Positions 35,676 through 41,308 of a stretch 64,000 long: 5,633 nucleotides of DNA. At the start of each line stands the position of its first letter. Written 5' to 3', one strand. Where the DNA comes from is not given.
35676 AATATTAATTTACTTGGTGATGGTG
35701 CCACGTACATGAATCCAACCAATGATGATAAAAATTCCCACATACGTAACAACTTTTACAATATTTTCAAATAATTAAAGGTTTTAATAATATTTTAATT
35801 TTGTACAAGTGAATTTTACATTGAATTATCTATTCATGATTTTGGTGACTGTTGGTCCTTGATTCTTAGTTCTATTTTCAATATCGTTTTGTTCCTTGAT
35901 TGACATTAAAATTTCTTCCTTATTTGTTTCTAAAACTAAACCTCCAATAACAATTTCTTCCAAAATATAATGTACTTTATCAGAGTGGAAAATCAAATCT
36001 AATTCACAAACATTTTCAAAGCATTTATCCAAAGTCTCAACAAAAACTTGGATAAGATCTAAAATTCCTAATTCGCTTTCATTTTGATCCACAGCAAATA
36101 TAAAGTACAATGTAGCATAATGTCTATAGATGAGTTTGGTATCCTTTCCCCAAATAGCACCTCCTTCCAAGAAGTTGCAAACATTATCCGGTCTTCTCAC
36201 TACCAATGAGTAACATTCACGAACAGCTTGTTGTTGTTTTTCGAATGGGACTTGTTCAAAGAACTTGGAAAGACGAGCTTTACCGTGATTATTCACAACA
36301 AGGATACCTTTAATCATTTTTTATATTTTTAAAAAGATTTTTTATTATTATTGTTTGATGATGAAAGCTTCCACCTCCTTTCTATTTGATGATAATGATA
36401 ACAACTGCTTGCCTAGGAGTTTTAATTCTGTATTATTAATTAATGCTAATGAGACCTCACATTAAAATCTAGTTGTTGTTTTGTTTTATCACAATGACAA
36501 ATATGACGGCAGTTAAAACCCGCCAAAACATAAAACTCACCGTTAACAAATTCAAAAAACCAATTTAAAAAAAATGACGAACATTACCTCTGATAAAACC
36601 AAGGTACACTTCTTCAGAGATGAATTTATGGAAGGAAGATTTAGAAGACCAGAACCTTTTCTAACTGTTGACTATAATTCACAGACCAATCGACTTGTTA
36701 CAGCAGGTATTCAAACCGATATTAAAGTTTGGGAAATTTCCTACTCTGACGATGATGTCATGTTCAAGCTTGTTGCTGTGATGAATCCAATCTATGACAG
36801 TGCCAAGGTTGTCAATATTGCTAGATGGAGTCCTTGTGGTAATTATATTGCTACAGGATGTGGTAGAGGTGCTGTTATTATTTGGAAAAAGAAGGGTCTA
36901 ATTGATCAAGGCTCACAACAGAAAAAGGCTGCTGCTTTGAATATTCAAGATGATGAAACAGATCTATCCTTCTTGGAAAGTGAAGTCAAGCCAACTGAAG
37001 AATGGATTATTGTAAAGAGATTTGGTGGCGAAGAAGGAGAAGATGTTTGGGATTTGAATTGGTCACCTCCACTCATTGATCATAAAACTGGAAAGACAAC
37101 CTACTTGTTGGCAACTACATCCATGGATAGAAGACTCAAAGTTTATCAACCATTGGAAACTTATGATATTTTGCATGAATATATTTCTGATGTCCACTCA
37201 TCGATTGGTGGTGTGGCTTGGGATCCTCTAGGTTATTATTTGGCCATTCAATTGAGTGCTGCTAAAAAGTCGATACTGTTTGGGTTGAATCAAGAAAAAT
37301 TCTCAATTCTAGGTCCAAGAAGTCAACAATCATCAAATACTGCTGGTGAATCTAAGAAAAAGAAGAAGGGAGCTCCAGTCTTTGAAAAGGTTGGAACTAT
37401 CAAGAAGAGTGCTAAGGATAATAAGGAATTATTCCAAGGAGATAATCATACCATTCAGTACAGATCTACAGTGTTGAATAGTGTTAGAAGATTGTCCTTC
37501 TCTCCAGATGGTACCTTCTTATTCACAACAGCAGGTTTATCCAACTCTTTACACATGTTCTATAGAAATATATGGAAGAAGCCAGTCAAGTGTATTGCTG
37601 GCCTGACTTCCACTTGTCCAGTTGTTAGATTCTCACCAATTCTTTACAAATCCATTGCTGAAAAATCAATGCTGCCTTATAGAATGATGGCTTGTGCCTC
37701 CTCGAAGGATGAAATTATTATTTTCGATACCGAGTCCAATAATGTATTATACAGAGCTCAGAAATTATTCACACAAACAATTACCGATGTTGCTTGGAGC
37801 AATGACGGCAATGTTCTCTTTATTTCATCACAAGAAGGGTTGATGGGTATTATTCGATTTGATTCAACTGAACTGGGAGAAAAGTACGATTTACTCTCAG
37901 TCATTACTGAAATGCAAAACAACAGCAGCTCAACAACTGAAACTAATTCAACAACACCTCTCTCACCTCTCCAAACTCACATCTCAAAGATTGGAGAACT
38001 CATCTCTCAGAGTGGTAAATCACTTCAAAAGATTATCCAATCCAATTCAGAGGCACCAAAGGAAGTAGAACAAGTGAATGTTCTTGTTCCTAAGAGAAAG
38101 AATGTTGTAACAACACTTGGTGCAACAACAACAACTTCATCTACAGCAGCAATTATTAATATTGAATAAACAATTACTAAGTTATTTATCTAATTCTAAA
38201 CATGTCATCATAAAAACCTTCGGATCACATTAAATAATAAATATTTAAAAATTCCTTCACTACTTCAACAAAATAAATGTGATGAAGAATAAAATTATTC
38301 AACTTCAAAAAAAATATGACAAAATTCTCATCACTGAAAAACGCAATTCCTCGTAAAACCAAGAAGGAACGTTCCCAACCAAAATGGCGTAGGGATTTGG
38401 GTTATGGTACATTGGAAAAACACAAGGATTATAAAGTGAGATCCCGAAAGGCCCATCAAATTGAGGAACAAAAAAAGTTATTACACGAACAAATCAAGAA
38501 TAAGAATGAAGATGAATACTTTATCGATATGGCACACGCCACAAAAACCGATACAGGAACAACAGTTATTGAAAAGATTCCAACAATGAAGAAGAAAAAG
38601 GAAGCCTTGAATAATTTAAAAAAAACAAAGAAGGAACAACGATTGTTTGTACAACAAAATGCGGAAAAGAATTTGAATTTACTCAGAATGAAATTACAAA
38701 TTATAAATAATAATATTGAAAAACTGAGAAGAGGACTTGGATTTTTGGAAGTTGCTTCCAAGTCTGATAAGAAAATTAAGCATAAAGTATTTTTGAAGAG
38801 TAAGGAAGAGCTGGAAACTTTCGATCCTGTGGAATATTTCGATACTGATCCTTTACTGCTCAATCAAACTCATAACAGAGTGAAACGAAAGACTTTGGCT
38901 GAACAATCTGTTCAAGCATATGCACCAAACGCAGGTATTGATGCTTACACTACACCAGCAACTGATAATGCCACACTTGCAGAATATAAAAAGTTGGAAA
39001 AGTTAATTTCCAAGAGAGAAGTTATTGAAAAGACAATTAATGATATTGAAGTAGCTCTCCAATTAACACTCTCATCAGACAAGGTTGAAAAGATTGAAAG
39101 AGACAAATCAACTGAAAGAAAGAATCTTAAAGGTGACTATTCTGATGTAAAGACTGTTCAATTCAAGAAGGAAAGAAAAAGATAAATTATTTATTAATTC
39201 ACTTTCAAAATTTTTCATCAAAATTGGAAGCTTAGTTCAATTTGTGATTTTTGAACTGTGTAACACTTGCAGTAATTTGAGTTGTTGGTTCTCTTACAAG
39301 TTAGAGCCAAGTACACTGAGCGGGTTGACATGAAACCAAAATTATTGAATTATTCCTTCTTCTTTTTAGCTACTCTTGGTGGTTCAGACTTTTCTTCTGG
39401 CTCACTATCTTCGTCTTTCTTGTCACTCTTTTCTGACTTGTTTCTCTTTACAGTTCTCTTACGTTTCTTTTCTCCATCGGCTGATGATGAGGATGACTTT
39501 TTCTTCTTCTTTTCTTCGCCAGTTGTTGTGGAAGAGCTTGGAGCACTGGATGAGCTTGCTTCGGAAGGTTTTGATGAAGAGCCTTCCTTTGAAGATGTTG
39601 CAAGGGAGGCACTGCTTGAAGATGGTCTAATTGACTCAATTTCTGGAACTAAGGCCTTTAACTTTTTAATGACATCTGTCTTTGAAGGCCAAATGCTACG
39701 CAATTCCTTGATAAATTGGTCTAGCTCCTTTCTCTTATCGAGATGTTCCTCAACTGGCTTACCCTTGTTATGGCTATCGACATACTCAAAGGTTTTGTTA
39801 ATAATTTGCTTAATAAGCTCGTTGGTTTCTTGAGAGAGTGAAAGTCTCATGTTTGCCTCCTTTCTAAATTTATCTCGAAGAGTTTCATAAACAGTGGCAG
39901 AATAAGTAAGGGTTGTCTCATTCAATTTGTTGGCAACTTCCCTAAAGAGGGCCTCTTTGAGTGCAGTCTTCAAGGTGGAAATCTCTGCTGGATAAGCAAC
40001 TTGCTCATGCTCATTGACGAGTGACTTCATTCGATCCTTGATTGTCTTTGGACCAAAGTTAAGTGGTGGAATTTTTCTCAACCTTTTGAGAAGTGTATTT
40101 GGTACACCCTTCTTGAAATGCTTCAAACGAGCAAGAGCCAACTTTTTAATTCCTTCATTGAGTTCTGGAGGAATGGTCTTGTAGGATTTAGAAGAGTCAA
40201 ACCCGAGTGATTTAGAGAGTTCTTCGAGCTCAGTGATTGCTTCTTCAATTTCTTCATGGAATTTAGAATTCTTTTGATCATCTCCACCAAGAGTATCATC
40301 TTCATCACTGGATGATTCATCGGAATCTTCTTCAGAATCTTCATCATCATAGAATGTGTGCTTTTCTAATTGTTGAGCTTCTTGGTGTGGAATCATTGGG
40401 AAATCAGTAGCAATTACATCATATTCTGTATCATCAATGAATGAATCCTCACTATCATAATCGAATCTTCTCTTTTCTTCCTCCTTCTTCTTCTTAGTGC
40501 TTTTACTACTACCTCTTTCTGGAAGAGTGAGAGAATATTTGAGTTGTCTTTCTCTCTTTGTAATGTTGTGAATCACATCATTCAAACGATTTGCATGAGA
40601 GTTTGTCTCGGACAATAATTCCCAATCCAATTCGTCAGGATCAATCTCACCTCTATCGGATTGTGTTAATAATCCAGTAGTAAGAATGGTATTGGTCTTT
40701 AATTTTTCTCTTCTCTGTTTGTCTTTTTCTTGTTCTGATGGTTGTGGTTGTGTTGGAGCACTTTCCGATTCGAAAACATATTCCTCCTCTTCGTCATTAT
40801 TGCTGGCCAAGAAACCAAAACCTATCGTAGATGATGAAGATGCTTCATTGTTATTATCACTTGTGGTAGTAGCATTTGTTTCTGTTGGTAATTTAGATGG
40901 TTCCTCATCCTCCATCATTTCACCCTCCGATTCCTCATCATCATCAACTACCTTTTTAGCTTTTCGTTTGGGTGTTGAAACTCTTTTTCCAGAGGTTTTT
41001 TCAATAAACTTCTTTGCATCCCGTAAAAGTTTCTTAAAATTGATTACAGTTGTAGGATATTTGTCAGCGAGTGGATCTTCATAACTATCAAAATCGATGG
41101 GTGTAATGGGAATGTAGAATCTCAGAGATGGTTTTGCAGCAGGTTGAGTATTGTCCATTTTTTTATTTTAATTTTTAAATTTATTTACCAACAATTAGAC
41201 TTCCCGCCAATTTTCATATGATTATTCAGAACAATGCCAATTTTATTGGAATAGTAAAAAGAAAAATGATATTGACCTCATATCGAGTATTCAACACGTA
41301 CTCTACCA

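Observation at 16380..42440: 1.2-kb inverted repeat pair, each carrying a prokaryote-type F420-reductase-like gene, bracketing 23.6 kb of housekeeping genes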

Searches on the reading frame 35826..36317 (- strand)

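Call 24: search_protein_families(library=pfam, proteins=[window:35826-36317:-], max_evalue=0.001)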
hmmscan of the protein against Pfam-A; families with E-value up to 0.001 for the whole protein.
window:35826-36317:- (163 aa): 1 family
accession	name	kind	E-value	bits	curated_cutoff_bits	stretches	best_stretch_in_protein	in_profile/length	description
PF01217.26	Clat_adaptor_s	-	3.7e-48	163.5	22.5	1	1-145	1-140/142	Clathrin adaptor complex small chain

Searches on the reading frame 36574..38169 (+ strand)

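Call 24: search_protein_families(library=pfam, proteins=[window:36574-38169:+], max_evalue=0.001)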
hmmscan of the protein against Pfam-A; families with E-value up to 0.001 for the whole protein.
window:36574-38169:+ (531 aa): 17 families
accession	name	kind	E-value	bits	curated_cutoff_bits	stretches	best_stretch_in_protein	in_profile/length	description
PF24105.1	Beta-prop_CAF1B_HIR1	-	1.2e-45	156.5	80.5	2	277-434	214-383/383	CAF1B/HIR1 beta-propeller domain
PF24817.1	WD40_WDHD1_1st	-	2.9e-18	66.5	109.9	2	302-426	179-291/291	WDHD1 first WD40 domain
PF00400.38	WD40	-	1.4e-15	57.5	27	0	79-104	14-38/39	WD domain, G-beta repeat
PF25174.1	Beta-prop_THOC3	-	1.8e-15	57.1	305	1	371-433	102-162/272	THOC3 beta-propeller domain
PF23414.1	Beta-prop_EML_2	-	1.1e-11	45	90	1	289-431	27-155/266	Echinoderm microtubule-associated protein second beta-propeller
PF12894.13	ANAPC4_WD40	-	1e-10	42.1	22.9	1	371-447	9-86/91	Anaphase-promoting complex subunit 4 WD40 domain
PF24814.1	WD40_Prp19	-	5.5e-09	35.9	320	0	374-432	24-81/281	Prp19 WD40 domain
PF24807.1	WD40_CDC20-Fz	-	7.4e-09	35.8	200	0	370-433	104-168/292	CDC20/Fizzy WD40 domain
PF25173.1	Beta-prop_WDR3_1st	-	6.2e-07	29.7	154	0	371-424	85-137/184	WDR3 first beta-propeller domain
PF23383.1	Beta-prop_IFT140_1st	-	7e-07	28.7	27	0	370-431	73-133/406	IFT140 first beta-propeller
PF24805.1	EIF3I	-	1.8e-06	27.7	200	0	298-439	90-227/324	EIF3I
PF23389.1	Beta-prop_WDR19_1st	-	2.9e-06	27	27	0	376-422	277-325/325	WDR19 first beta-propeller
PF25460.1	Beta-prop_Aladin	-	1.1e-05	25.2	171.1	0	372-423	126-176/340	Aladin seven-bladed propeller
PF23393.2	Beta-prop_WDR90_POC16_2nd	-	3.2e-05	23.7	60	0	370-453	49-127/291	WDR90/POC16, second beta-propeller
PF24782.2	WD40_MABP1-WDR62_2nd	-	5.3e-05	22.8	290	0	173-241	142-209/341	MABP1/WDR62 second WD40 domain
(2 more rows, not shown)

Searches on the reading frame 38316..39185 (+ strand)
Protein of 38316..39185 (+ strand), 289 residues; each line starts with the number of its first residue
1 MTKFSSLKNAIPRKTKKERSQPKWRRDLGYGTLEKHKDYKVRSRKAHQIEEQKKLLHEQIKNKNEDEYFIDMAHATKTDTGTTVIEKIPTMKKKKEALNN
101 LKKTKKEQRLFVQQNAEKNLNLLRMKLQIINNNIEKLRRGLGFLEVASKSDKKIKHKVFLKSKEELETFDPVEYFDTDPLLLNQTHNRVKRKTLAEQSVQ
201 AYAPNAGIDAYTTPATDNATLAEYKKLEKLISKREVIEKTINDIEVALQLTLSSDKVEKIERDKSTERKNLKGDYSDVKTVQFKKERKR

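Call 24: search_protein_families(library=pfam, proteins=[window:38316-39185:+], max_evalue=0.001)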
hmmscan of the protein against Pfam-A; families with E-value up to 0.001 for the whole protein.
window:38316-39185:+ (289 aa): 1 family
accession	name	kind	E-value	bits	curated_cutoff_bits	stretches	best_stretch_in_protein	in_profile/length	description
PF03998.19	Utp11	-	1.6e-38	133.5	25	1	13-289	1-242/242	Utp11 protein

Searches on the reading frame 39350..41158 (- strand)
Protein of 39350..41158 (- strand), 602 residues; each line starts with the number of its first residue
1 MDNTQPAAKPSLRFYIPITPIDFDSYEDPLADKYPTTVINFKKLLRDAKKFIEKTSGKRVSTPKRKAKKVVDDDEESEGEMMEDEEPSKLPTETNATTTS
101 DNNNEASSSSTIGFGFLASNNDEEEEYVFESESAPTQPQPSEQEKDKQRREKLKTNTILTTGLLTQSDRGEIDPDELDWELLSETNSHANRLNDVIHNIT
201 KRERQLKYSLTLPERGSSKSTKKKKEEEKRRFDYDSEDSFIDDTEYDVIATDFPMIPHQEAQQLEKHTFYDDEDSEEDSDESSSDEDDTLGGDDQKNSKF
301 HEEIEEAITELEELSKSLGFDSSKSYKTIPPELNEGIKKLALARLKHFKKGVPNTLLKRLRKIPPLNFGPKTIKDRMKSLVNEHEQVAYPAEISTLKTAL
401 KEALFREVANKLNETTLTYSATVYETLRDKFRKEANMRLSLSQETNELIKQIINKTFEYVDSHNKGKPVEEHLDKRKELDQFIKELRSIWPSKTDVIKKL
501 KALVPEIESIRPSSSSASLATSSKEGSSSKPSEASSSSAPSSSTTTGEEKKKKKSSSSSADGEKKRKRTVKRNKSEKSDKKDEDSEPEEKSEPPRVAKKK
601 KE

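Call 7: search_protein_families(library=pfam, proteins=[window:39350-41158:-])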
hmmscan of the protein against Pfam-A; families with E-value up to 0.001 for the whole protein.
window:39350-41158:- (602 aa): 1 family
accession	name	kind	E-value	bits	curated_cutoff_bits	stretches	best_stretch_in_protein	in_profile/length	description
PF08729.15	HUN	-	1.8e-08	34.7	26.9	1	219-277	1-52/52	HPC2 and ubinuclein domain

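Call 29: find_homologous_proteins(query=window:39350-41158:-)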
Query window:39350-41158:- (602 aa): 3 proteins with E <= 0.001 among 8000 candidates.
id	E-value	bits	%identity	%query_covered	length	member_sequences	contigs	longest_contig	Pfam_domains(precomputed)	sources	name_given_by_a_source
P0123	0.0e+0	1267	100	100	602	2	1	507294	PF08729.16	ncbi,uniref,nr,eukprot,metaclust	ncbi:predicted protein [Naegleria gruberi]|uniref:Predicted protein n=1 Tax=Naegleria gruberi TaxID=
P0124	1.3e-105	372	42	83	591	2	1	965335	-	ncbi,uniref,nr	ncbi:hypothetical protein FDP41_011363 [Naegleria fowleri]|uniref:Uncharacterized protein n=1 Tax=Na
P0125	1.0e-67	247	36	53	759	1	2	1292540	-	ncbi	ncbi:hypothetical protein ABK040_009098 [Willaertia magna]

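Call 30: find_encoding_contigs(protein=P0124, flank=10000, max_places=4)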
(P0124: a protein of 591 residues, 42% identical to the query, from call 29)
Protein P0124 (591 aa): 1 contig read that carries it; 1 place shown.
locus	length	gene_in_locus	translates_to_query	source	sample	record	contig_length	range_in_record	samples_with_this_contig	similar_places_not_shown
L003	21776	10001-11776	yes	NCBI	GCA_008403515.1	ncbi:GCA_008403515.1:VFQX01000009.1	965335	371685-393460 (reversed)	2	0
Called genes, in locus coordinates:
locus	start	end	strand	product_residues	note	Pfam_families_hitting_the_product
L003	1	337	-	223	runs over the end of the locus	PF13475:DUF4116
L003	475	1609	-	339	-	PF01553:Acyltransferase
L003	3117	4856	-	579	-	PF04326:SLFN_AlbA_2, PF02214:BTB_2 (faint)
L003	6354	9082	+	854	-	PF00702:Hydrolase (faint), PF13246:Cation_ATPase, PF16212:PhoLip_ATPase_C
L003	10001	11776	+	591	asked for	-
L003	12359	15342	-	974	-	-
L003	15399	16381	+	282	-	PF00244:14-3-3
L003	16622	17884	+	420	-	-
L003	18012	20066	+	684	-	-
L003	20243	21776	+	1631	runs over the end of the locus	PF16213:DCB, PF23325:TPR_28 (faint), PF12783:Sec7-like_HUS, PF16206:Mon2_C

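Call 31: find_encoding_contigs(protein=P0125, flank=10000, max_places=4)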
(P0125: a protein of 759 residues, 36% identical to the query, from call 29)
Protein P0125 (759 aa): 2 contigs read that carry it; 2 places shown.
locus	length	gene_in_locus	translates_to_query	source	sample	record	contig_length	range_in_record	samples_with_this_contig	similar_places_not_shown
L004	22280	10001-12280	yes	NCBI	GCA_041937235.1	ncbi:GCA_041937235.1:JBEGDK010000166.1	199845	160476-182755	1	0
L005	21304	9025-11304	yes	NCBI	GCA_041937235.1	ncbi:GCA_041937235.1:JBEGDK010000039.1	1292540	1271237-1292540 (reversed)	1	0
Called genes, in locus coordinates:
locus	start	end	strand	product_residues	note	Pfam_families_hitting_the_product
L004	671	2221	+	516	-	PF00012:HSP70, PF06723:MreB_Mbl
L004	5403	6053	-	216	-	PF00581:Rhodanese (weak)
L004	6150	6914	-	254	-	PF04157:EAP30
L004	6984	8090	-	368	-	PF04004:Leo1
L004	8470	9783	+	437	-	PF00009:GTP_EFTU, PF01926:MMR_HSR1 (faint), PF03144:GTP_EFTU_D2, PF03143:GTP_EFTU_D3, PF22594:GTP-eEF1A_C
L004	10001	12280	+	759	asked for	-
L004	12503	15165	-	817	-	-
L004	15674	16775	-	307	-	-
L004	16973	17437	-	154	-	PF01423:LSM (weak)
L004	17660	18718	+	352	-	PF13489:Methyltransf_23, PF02353:CMAS (weak), PF05401:NodS (faint), PF08241:Methyltransf_11, PF08242:Methyltransf_12, PF13649:Methyltransf_25, PF13847:Methyltransf_31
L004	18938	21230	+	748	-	-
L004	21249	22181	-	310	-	PF00583:Acetyltransf_1, PF13508:Acetyltransf_7, PF13673:Acetyltransf_10 (weak)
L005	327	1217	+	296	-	PF00012:HSP70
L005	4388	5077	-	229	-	PF00581:Rhodanese (weak)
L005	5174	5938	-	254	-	PF04157:EAP30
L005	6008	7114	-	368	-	PF04004:Leo1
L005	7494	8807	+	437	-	PF00009:GTP_EFTU, PF01926:MMR_HSR1 (faint), PF03144:GTP_EFTU_D2, PF03143:GTP_EFTU_D3, PF22594:GTP-eEF1A_C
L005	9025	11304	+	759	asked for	-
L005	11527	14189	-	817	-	-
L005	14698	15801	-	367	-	-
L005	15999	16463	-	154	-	PF01423:LSM (weak)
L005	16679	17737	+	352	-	PF13489:Methyltransf_23, PF02353:CMAS (weak), PF05401:NodS (faint), PF08241:Methyltransf_11, PF08242:Methyltransf_12, PF13649:Methyltransf_25, PF13847:Methyltransf_31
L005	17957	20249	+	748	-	-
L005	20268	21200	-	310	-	PF00583:Acetyltransf_1, PF13508:Acetyltransf_7, PF13673:Acetyltransf_10 (weak)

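Call 59: find_encoding_contigs(protein=P0126, flank=10000, max_places=6)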
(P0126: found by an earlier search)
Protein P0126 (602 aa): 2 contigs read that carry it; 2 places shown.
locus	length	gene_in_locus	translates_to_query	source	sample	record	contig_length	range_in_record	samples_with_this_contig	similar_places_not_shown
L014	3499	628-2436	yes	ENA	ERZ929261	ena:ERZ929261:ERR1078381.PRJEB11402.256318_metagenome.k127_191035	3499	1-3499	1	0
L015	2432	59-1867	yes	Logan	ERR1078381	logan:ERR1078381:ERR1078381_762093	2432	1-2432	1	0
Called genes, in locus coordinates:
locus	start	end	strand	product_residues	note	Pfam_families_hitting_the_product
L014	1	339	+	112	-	?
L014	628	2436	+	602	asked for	PF08729:HUN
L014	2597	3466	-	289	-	PF03998:Utp11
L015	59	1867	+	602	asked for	PF08729:HUN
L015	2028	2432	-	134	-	?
